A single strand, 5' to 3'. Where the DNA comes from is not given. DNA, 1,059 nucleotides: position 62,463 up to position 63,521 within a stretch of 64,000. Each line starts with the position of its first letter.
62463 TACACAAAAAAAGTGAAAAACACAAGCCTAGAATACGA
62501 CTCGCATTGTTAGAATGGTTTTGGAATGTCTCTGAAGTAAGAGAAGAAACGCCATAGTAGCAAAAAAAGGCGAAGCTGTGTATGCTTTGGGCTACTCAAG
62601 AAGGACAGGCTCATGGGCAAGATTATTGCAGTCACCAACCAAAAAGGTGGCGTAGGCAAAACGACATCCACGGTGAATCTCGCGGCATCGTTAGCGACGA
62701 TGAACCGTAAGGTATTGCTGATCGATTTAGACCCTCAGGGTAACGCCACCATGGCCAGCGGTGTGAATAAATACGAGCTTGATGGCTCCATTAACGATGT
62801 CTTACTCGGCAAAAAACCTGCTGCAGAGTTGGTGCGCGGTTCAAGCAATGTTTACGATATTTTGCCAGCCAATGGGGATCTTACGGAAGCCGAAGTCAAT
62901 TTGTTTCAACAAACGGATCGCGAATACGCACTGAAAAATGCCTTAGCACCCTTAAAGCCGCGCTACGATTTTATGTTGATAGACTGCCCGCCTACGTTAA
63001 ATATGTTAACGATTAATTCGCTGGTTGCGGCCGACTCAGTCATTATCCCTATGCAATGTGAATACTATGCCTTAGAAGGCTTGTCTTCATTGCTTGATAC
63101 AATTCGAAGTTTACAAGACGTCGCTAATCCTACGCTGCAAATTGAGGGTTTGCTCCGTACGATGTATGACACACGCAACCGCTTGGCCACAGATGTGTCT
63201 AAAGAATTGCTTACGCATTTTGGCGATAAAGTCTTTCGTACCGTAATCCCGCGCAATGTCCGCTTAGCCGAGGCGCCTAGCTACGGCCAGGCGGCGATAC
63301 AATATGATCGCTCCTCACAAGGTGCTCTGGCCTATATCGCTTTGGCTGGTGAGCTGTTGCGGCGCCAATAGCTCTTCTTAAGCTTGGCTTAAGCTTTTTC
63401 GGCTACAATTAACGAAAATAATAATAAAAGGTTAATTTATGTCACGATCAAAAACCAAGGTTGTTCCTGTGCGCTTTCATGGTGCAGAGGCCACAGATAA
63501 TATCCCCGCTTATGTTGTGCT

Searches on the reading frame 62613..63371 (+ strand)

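Call 78: search_protein_families(library=pfam, proteins=[window:62613-63371:+], max_evalue=0.0001)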
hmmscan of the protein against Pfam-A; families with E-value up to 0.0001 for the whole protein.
window:62613-63371:+ (252 aa): 7 families
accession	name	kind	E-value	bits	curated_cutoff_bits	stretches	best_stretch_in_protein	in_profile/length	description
PF13614.12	AAA_31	-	1.1e-64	218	27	1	3-177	2-177/177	AAA domain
PF01656.29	CbiA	-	7.8e-28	97.4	25.4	1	5-226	1-123/125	CobQ/CobB/MinD/ParA nucleotide binding domain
PF06564.18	CBP_BcsQ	-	5.1e-13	49.5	21.3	1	3-245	2-230/234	Cellulose biosynthesis protein BcsQ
PF09140.17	MipZ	-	2.6e-12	47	20.7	1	4-43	2-41/262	ATPase MipZ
PF10609.15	ParA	-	5.8e-11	42.7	27.1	1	3-44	4-45/246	NUBPL iron-transfer P-loop NTPase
PF00142.24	Fer4_NifH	-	1.9e-09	37.9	25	1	10-47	7-44/271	4Fe-4S iron sulfur cluster binding proteins, NifH/frxC family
PF02374.21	ArsA_ATPase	-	4.7e-08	33.1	24.3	1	10-43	8-41/305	Anion-transporting ATPase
